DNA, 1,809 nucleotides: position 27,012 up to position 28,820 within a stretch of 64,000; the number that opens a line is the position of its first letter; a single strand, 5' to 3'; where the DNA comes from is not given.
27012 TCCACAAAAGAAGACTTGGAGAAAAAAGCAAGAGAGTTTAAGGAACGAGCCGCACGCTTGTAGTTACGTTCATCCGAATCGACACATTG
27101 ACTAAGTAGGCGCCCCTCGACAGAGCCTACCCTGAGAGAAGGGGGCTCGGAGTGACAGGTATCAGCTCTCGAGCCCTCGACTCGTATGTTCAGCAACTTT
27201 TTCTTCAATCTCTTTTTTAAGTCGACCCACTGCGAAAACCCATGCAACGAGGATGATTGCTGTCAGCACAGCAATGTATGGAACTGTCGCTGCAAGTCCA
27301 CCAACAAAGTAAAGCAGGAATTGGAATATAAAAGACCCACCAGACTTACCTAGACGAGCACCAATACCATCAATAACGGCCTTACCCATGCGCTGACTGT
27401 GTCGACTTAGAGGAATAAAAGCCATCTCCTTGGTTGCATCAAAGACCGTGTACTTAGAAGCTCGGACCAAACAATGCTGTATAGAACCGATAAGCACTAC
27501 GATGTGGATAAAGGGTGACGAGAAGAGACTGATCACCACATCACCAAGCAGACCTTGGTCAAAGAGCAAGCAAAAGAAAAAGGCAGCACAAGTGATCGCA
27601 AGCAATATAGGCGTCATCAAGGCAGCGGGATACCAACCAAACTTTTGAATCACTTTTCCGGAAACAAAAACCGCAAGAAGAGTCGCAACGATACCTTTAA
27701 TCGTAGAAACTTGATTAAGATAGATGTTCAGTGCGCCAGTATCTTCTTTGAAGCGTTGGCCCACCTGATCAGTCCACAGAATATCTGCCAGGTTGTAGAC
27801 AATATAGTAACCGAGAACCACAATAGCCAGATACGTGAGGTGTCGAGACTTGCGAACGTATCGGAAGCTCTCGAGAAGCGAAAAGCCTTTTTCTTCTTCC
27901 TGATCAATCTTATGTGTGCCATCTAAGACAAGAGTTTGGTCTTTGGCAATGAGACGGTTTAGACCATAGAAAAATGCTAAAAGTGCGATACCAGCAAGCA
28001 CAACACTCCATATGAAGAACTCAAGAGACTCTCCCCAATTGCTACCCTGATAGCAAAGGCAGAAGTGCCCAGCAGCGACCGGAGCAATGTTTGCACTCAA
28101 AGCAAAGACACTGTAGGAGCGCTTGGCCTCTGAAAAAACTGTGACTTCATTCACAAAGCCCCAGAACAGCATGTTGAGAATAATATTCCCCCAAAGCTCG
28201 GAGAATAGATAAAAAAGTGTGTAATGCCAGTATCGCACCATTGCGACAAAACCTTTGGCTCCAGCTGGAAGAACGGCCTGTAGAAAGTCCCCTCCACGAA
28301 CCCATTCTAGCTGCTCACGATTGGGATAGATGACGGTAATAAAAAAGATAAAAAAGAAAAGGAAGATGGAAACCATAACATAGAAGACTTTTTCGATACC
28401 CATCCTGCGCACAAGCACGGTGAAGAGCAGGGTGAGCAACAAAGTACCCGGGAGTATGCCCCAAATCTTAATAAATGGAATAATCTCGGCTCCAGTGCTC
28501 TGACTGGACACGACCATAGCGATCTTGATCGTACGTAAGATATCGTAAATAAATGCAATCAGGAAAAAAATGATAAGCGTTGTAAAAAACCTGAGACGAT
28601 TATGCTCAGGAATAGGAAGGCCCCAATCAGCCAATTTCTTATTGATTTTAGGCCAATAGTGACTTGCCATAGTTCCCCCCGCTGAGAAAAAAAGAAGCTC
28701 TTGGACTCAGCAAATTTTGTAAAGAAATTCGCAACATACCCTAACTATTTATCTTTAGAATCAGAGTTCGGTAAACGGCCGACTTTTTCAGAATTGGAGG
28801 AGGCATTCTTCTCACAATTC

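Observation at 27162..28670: TLC/NTT nucleotide transporter in a genome with apparently full central metabolism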

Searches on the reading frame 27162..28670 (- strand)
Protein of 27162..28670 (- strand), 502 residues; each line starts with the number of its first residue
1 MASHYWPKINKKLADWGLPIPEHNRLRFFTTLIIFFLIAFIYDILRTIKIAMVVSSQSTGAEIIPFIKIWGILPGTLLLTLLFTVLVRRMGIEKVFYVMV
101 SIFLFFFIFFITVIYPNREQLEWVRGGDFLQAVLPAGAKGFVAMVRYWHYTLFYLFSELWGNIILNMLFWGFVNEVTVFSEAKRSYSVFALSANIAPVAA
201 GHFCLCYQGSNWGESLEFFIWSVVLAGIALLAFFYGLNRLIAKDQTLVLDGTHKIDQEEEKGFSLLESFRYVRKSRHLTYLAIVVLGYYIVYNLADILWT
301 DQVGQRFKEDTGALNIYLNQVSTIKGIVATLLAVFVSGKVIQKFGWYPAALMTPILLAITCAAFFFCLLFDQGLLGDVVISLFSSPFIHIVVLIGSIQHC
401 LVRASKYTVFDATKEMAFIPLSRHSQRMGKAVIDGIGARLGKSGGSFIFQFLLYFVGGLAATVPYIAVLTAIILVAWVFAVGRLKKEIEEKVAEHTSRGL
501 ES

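Call 3: search_protein_families(library=pfam, proteins=[window:27162-28670:-], max_evalue=1)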
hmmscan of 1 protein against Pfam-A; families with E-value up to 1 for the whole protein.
window:27162-28670:- (502 aa): 2 families
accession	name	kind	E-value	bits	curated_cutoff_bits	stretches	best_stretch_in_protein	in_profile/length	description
PF03219.20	TLC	-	4.6e-131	438.4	21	1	12-487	10-490/491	TLC ATP/ADP transporter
PF07690.21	MFS_1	-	5.3e-06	26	33.4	1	187-385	128-306/347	Major Facilitator Superfamily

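Call 4: search_protein_families(library=ncbifam, proteins=[window:27162-28670:-], max_evalue=1)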
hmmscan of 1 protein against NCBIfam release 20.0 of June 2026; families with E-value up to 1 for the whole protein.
window:27162-28670:- (502 aa): 1 family
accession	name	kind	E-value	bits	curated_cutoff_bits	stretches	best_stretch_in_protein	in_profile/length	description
TIGR00769.1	AAA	superfamily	5.7e-114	381.6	387.2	1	28-487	9-471/472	NTP/NDP exchange transporter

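Call 5: search_solved_structures(query=window:27162-28670:-, max_evalue=1, show_alignments=1)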
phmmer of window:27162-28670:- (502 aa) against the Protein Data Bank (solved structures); distinct sequences matched with E-value up to 1: 2.
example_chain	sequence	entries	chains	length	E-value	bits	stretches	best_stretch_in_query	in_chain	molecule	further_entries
9j3n_A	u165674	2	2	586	2.7e-93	317.1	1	12-486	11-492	ADP,ATP carrier protein 1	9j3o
9j3j_A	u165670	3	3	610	3.8e-73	250.6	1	33-488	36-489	ADP,ATP carrier protein 1, chloroplastic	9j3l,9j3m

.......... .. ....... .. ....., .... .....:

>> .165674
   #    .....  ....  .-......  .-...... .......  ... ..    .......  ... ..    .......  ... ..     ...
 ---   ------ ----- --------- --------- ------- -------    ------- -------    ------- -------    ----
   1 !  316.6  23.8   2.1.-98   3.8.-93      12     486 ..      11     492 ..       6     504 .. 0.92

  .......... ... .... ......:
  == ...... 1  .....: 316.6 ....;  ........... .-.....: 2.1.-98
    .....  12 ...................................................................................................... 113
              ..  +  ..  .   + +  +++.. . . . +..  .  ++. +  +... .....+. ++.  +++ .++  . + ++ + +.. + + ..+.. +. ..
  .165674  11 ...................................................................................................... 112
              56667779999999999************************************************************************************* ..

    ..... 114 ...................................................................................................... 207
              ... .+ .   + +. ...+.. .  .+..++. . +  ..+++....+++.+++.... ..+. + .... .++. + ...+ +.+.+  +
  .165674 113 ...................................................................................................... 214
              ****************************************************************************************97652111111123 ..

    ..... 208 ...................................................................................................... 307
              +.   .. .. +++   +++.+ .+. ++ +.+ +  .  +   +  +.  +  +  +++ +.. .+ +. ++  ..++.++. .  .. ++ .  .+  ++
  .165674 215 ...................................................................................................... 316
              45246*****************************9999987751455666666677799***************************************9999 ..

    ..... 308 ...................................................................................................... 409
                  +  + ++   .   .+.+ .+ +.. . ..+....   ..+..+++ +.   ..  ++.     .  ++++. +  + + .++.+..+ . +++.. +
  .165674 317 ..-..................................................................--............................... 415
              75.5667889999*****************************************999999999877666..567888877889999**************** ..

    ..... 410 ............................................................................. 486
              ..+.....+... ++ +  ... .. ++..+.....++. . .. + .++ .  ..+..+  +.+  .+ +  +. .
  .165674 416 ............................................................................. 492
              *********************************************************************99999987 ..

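Call 9: find_homologous_proteins(query=window:27162-28670:-, max_evalue=1e-10)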
Query window:27162-28670:- (502 aa): 731 proteins with E <= 1e-10 among 8000 candidates; the best 120 are listed.
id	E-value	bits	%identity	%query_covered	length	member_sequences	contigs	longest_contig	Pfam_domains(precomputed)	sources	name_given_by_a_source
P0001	0.0e+0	1113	100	100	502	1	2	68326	PF03219.21,PF07690.22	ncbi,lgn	-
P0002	1.8e-241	821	74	99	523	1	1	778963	PF03219.21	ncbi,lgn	-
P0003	1.8e-227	775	72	97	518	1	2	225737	PF03219.21,PF07690.22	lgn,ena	-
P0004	3.8e-224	764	71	97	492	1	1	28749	PF03219.21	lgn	-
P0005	5.8e-203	694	64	98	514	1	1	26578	PF03219.21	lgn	-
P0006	5.5e-191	654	80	72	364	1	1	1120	PF03219.21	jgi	-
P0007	2.2e-185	636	60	93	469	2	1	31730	PF03219.21,PF07690.22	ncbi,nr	ncbi:MAG: NTP/NDP exchange transporter [Deltaproteobacteria bacterium]|nr:NTP/NDP exchange transport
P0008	2.2e-166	573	66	76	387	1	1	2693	PF03219.21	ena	-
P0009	2.4e-157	543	62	77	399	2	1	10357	PF03219.21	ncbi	-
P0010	2.1e-153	530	51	94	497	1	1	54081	PF03219.21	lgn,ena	-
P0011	1.4e-148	514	49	94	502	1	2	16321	PF03219.21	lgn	-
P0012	3.0e-139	484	48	96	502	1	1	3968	PF03219.21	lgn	-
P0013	3.3e-138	480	48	94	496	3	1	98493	PF03219.21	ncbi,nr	ncbi:MAG: NTP/NDP exchange transporter [Oligoflexales bacterium]|nr:NTP/NDP exchange transporter [Ol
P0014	5.5e-132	460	44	98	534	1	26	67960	PF03219.21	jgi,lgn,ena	-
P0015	4.1e-126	440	44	95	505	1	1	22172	PF03219.21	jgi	jgi:ATP:ADP antiporter, AAA family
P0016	3.1e-125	437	43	96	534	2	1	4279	PF03219.21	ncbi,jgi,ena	jgi:AAA family ATP:ADP antiporter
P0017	1.4e-123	432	45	94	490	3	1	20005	PF03219.21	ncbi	-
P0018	1.8e-122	428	42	97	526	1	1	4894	PF03219.21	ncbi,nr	ncbi:MAG: carrier protein [Francisellaceae bacterium]|nr:carrier protein [Francisellaceae bacterium]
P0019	1.8e-121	425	44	93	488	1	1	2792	PF03219.21,PF07690.22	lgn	-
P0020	1.3e-120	422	42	92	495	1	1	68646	PF03219.21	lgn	-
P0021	1.4e-120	422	41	98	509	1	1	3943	PF03219.21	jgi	jgi:AAA family ATP:ADP antiporter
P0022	4.8e-120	420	44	95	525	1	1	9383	PF03219.21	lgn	-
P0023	7.8e-120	420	42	96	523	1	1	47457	PF03219.21,PF07690.22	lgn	-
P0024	1.6e-119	419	44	96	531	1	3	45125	PF03219.21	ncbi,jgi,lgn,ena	-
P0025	5.1e-119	417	43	96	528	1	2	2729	PF03219.21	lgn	-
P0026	1.2e-118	416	41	94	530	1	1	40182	PF03219.21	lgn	-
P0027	2.1e-118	415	42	97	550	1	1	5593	PF03219.21,PF07690.22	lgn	-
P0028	4.8e-118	414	43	96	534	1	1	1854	PF03219.21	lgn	-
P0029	5.4e-118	413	42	95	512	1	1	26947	PF03219.21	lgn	-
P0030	7.9e-118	413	43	96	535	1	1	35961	PF03219.21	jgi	jgi:ATP:ADP antiporter, AAA family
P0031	1.3e-117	412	43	94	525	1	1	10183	PF03219.21,PF07690.22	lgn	-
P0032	1.3e-117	412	44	95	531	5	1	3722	PF03219.21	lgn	-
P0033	2.2e-117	411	43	95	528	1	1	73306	PF03219.21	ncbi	-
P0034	2.3e-117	411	44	95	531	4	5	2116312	PF03219.21,PF07690.22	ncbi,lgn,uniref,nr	ncbi:Npt1/Npt2 family nucleotide transporter [Waddlia chondrophila]|uniref:ADP,ATP carrier protein n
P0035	2.6e-117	411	43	99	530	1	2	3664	PF03219.21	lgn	-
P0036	2.6e-117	411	43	95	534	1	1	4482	PF03219.21,PF07690.22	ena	-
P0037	6.1e-117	410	42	98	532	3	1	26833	PF03219.21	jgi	jgi:AAA family ATP:ADP antiporter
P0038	6.5e-117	410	42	97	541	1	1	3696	PF03219.21,PF07690.22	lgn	-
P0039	1.2e-116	409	42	96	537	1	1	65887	PF03219.21,PF07690.22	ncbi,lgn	-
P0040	1.2e-116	409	43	95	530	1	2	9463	PF03219.21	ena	-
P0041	1.5e-116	409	41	95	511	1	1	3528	PF03219.21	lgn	-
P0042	1.6e-116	409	44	96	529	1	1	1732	PF03219.21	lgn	-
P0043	1.8e-116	408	42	96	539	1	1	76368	PF03219.21,PF07690.22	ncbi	-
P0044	1.9e-116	408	42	92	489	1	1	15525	PF03219.21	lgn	-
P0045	2.1e-116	408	41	96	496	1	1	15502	PF03219.21,PF07690.22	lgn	-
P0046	2.4e-116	408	46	94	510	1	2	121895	PF03219.21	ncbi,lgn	-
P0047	2.5e-116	408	43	95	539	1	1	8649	PF03219.21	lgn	-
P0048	2.8e-116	408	43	95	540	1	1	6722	PF03219.21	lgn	-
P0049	5.0e-116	407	43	94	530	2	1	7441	PF03219.21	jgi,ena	-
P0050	5.1e-116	407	44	93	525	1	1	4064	PF03219.21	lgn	-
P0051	6.4e-116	407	43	93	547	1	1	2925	PF03219.21,PF07690.22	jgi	jgi:ATP:ADP antiporter, AAA family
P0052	6.9e-116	407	43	95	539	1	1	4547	PF03219.21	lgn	-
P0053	7.5e-116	406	41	96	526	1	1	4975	PF03219.21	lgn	-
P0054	8.7e-116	406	41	94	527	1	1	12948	PF03219.21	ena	-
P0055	1.4e-115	406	40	98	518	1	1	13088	PF03219.21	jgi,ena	-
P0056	1.8e-115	405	42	94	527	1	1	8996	PF03219.21,PF07690.22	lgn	-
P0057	2.0e-115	405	43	96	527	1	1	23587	PF03219.21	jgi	-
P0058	2.5e-115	405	44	93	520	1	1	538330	PF03219.21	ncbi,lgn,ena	-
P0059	3.0e-115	404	42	97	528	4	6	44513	PF03219.21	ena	-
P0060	3.4e-115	404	43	95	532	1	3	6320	PF03219.21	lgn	-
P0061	3.5e-115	404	44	94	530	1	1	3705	PF03219.21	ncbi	-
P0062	3.8e-115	404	42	95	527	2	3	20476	PF03219.21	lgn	-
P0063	5.1e-115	404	42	96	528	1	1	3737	PF03219.21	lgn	-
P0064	5.6e-115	404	43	95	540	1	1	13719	PF03219.21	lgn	-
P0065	7.3e-115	403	44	91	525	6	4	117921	PF03219.21,PF07690.22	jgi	jgi:AAA family ATP:ADP antiporter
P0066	8.6e-115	403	44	93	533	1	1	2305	PF03219.21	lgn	-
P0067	1.2e-114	402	42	95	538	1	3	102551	PF03219.21,PF07690.22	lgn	-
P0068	1.3e-114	402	44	93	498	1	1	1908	PF03219.21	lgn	-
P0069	1.5e-114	402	42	96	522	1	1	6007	PF03219.21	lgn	-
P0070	1.5e-114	402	43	96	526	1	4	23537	PF03219.21,PF07690.22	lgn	-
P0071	1.5e-114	402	44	91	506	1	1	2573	PF03219.21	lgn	-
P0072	2.1e-114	402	42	95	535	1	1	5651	PF03219.21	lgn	-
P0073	3.1e-114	401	43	93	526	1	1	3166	PF03219.21,PF07690.22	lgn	-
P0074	3.2e-114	401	42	95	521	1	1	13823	PF03219.21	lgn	-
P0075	3.9e-114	401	42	96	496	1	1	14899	PF03219.21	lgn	-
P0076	4.1e-114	401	44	93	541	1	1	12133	PF03219.21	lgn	-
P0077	4.2e-114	401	40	100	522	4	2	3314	PF03219.21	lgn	-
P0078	6.9e-114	400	43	96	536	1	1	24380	PF03219.21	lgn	-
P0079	8.1e-114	400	43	95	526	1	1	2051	PF03219.21,PF07690.22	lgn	-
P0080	9.8e-114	399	43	94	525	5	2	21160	PF03219.21,PF07690.22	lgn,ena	-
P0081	1.2e-113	399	40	96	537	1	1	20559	PF03219.21,PF07690.22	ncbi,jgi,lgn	-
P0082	1.3e-113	399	41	97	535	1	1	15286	PF03219.21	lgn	-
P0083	1.6e-113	399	42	96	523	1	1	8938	PF03219.21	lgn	-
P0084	1.7e-113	399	42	95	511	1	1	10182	PF03219.21,PF07690.22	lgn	-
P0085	1.8e-113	399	42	93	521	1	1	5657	PF03219.21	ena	-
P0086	2.1e-113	398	40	98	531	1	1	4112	PF03219.21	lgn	-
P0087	2.2e-113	398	44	93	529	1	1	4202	PF03219.21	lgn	-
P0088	2.2e-113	398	41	95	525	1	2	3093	PF03219.21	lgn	-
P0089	2.3e-113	398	43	95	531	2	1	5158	PF03219.21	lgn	-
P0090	2.6e-113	398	43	95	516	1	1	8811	PF03219.21,PF07690.22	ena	-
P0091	2.7e-113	398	41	97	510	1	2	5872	PF03219.21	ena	-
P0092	3.8e-113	397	41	92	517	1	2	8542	PF03219.21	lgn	-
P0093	4.1e-113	397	42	97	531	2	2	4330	PF03219.21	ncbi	-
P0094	4.8e-113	397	42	94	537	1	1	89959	PF03219.21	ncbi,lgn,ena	-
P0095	4.9e-113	397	44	93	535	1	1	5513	PF03219.21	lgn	-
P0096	5.3e-113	397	42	96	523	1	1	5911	PF03219.21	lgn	-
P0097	5.9e-113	397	43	93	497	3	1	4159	PF03219.21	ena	-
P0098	6.4e-113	397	42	92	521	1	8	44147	PF03219.21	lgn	-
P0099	7.8e-113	396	42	90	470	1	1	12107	PF03219.21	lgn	-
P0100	8.0e-113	396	40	95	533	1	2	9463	PF03219.21,PF07690.22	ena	-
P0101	9.6e-113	396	41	99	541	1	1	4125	PF03219.21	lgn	-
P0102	1.1e-112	396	41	92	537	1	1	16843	PF03219.21,PF07690.22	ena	-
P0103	1.2e-112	396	42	94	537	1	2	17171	PF03219.21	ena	-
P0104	1.4e-112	396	41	96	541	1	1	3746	PF03219.21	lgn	-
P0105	1.5e-112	396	43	89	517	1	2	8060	PF03219.21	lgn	-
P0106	1.6e-112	395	40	96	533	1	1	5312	PF03219.21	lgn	-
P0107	1.7e-112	395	43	95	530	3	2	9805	PF03219.21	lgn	-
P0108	1.8e-112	395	43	92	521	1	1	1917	PF03219.21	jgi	jgi:AAA family ATP:ADP antiporter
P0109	1.9e-112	395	43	95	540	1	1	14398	PF03219.21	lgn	-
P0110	1.9e-112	395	42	93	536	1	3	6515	PF03219.21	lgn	-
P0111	2.0e-112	395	42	93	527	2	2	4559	PF03219.21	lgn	-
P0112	2.0e-112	395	42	95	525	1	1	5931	PF03219.21,PF07690.22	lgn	-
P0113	2.3e-112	395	41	96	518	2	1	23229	PF03219.21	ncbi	-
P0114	2.4e-112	395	42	93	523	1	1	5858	PF03219.21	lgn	-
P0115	2.4e-112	395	41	99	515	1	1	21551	PF03219.21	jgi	jgi:AAA family ATP:ADP antiporter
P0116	2.6e-112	395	44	93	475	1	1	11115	PF03219.21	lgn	-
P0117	2.8e-112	395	42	96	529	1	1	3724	PF03219.21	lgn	-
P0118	3.1e-112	394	43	93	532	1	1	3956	PF03219.21,PF07690.22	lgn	-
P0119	3.2e-112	394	41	96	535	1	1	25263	PF03219.21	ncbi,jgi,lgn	-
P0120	3.8e-112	394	44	96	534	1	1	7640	PF03219.21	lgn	-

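Call 10: find_related_loci(query=window:27162-28670:-, collection=genome_contigs, flank=10000)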
Query window:27162-28670:- (502 aa) in genome_contigs; peptide patterns used: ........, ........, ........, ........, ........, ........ (x = any residue, [..] = any of these).
584 stretches matched a pattern; 12 encode a relative of the query (tblastn E <= 1e-3); 11 distinct loci.
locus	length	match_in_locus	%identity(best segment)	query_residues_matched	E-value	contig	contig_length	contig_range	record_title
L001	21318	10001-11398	60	22-490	0e+0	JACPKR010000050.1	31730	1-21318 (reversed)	MAG: Deltaproteobacteria bacterium isolate NC_groundwater_500_Ag_S-0.1um_48_30 S35_SO-1_scaffold_318895, whole genome sh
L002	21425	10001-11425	48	19-489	1e-143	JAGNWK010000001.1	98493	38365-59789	MAG: Oligoflexales bacterium isolate Go_Eff_bin_111 Go_Eff_234_length_98493_cov_4.760568, whole genome shotgun sequence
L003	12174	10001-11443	41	19-490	6e-116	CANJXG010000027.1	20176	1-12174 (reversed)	MAG: Coxiellaceae bacterium isolate RH-23may17-803 genome assembly, contig: RH-23may17-C19615, whole genome shotgun sequ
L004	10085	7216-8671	77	7-492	0e+0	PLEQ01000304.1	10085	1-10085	MAG: Deltaproteobacteria bacterium isolate bog_1112 73.20110800_S3S.83_contig_81507, whole genome shotgun sequence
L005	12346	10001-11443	43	19-490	5e-114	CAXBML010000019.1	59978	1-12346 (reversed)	MAG TPA_asm: uncultured Coxiellaceae bacterium isolate ERR2762128_concoct_199 genome assembly, contig: ERZ3421942.654, w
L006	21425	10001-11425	39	19-487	9e-107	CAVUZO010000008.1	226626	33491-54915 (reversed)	MAG: uncultured Parachlamydiaceae bacterium isolate MFD04540.bin.2.15 genome assembly, contig: contig_5062, whole genome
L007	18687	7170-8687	36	4-496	2e-106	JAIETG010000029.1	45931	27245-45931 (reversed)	MAG: Rhabdochlamydiaceae bacterium isolate time.spades.CONCOCT.1kb_023 c_000000000108, whole genome shotgun sequence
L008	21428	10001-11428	40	19-489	9e-106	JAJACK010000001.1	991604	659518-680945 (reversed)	MAG: Chlamydiales bacterium isolate O_S4.1_17 SP4CHLAM17_1, whole genome shotgun sequence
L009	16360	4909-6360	38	19-492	8e-103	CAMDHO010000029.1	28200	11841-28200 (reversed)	MAG: Chlamydia trachomatis isolate MsH-30apr19-142 genome assembly, contig: MsH-30apr19-C2755, whole genome shotgun sequ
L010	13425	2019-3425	38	19-481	1e-99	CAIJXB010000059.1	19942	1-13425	MAG: uncultured Chlamydiae bacterium isolate MJ-time_bin-9202 genome assembly, contig: bin-9202:59/68, whole genome shot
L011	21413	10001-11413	42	38-500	3e-110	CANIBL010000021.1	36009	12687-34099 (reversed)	MAG: Deltaproteobacteria bacterium isolate RE-9nov16-152 genome assembly, contig: RE-9nov16-C1914, whole genome shotgun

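Call 11: find_encoding_contigs(protein=P0001, flank=10000, max_places=4)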
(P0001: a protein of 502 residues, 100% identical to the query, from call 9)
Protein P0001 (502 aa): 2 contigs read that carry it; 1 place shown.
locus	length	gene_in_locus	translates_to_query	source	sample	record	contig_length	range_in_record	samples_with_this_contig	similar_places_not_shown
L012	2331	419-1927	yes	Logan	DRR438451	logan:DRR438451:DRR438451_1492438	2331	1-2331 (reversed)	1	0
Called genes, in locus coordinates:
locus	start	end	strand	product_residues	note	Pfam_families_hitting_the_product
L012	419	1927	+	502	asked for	PF03219:TLC, PF07690:MFS_1 (weak)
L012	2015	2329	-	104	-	?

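Call 12: list_cluster_members(proteins=[P0001, P0002, P0003, P0007, P0013])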
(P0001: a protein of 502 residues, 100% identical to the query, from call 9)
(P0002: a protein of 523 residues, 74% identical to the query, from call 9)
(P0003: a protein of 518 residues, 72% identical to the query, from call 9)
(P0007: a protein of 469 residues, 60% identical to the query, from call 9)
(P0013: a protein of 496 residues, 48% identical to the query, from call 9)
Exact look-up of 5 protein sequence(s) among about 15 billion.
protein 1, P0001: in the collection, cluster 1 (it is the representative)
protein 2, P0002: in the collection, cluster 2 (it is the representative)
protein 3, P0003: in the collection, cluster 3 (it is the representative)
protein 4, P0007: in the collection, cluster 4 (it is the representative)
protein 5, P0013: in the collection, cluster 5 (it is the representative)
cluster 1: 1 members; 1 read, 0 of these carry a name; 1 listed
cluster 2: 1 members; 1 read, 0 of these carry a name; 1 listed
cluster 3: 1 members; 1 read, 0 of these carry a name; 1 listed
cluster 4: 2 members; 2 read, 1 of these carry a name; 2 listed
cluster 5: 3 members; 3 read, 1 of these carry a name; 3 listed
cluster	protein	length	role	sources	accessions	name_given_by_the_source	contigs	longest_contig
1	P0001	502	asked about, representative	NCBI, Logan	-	-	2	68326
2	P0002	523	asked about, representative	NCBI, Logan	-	-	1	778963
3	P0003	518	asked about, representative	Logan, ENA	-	-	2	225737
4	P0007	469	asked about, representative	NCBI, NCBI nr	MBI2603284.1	MAG: NTP/NDP exchange transporter [Deltaproteobacteria bacterium] | NTP/NDP exchange transporter [Deltaproteobacteria bacterium]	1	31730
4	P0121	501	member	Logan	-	-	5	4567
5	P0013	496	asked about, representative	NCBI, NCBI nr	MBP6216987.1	MAG: NTP/NDP exchange transporter [Oligoflexales bacterium] | NTP/NDP exchange transporter [Oligoflexales bacterium]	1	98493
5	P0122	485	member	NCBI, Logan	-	-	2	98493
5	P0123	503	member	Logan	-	-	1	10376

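Call 26: find_encoding_contigs(protein=P0002, flank=10000, max_places=2)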
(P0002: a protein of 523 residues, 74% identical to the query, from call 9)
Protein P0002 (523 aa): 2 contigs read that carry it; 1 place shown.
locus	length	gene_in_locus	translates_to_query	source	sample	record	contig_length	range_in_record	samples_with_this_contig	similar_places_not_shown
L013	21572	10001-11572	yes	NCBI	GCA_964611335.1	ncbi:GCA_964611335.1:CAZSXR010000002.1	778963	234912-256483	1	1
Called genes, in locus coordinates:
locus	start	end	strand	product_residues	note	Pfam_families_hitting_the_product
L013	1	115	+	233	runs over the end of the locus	-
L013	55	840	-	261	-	PF01728:FtsJ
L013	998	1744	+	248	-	PF00072:Response_reg (weak), PF07238:PilZ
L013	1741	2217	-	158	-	-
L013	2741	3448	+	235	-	-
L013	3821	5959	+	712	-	PF13654:AAA_32, PF20436:LonB_AAA-LID, PF05362:Lon_C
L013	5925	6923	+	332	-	PF00152:tRNA-synt_2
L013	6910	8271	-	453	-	-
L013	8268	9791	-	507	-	-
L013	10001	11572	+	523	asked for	PF03219:TLC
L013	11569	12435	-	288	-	PF13512:TPR_18, PF13525:YfiO, PF13174:TPR_6 (faint)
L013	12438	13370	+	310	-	PF13103:TonB_2, PF03544:TonB_C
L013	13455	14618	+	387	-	PF01464:SLT, PF01476:LysM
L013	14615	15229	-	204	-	PF02535:Zip (weak)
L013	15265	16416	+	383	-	PF00266:Aminotran_5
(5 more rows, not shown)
